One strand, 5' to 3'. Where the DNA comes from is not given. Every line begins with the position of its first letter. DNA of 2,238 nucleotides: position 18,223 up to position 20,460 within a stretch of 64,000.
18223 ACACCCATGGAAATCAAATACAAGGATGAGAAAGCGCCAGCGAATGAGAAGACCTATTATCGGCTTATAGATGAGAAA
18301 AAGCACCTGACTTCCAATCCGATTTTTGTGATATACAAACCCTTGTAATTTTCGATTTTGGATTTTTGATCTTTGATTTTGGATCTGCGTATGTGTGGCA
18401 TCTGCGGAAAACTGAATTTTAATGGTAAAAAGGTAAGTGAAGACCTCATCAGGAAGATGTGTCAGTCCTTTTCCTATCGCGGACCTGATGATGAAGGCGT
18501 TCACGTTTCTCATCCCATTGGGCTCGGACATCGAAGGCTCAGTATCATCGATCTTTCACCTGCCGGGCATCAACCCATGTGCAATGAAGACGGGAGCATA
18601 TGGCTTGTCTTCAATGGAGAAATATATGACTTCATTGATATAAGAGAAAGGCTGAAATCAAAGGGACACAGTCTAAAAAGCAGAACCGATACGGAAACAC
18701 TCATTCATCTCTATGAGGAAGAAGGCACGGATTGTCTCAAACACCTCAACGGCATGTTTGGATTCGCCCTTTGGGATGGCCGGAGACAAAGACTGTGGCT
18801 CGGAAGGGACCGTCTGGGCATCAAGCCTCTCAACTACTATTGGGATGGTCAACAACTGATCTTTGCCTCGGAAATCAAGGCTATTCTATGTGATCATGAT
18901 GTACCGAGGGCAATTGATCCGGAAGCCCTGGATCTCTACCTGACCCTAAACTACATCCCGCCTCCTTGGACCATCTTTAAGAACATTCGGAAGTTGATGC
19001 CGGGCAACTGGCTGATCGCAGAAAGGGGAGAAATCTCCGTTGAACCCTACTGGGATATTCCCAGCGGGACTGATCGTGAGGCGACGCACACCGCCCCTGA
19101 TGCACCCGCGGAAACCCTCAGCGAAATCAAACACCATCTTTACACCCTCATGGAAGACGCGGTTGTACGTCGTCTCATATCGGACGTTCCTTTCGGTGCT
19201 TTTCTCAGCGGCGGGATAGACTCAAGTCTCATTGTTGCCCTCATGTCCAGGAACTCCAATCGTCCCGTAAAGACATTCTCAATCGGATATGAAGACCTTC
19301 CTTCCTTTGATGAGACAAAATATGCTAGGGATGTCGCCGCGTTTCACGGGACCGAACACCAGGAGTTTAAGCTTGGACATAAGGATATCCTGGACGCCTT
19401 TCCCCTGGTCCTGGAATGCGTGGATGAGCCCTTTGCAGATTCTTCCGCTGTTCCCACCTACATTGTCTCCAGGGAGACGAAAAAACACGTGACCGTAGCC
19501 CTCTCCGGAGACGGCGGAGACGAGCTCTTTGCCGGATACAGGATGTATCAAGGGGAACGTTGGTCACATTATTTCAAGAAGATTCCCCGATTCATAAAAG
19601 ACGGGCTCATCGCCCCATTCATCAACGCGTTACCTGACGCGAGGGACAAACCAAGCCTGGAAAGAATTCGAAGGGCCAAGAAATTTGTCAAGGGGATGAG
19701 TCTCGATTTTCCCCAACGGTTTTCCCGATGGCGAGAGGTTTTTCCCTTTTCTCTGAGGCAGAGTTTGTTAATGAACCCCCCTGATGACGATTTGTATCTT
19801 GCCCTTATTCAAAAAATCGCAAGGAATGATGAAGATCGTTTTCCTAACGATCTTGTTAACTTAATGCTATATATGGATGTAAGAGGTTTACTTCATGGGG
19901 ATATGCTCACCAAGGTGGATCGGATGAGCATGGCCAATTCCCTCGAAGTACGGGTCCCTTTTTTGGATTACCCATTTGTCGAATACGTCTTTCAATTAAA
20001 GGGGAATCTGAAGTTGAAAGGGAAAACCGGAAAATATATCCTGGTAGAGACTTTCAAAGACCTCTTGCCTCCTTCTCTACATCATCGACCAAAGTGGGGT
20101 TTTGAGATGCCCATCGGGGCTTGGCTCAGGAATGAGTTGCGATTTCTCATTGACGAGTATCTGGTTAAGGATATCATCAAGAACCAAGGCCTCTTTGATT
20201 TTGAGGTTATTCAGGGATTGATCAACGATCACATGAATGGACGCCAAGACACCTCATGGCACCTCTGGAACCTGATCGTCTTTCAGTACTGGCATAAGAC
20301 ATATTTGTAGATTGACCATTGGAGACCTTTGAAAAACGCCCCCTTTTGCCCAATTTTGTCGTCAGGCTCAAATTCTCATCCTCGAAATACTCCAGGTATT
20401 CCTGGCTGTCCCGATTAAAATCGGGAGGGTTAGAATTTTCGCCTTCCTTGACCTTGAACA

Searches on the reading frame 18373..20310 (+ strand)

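Call 84: search_protein_families(library=pfam, proteins=[window:18373-20310:+], max_evalue=0.00001)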
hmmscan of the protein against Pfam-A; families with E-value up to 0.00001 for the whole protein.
window:18373-20310:+ (645 aa): 3 families
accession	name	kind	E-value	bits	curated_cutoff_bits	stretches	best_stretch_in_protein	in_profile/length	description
PF00733.27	Asn_synthase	-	2.5e-103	346.9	21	1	257-642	3-354/354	Asparagine synthase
PF13537.11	GATase_7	-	1.9e-46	157.5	25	1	53-172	1-122/123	Glutamine amidotransferase domain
PF13522.11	GATase_6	-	4e-43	147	27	1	38-167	1-130/130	Glutamine amidotransferase domain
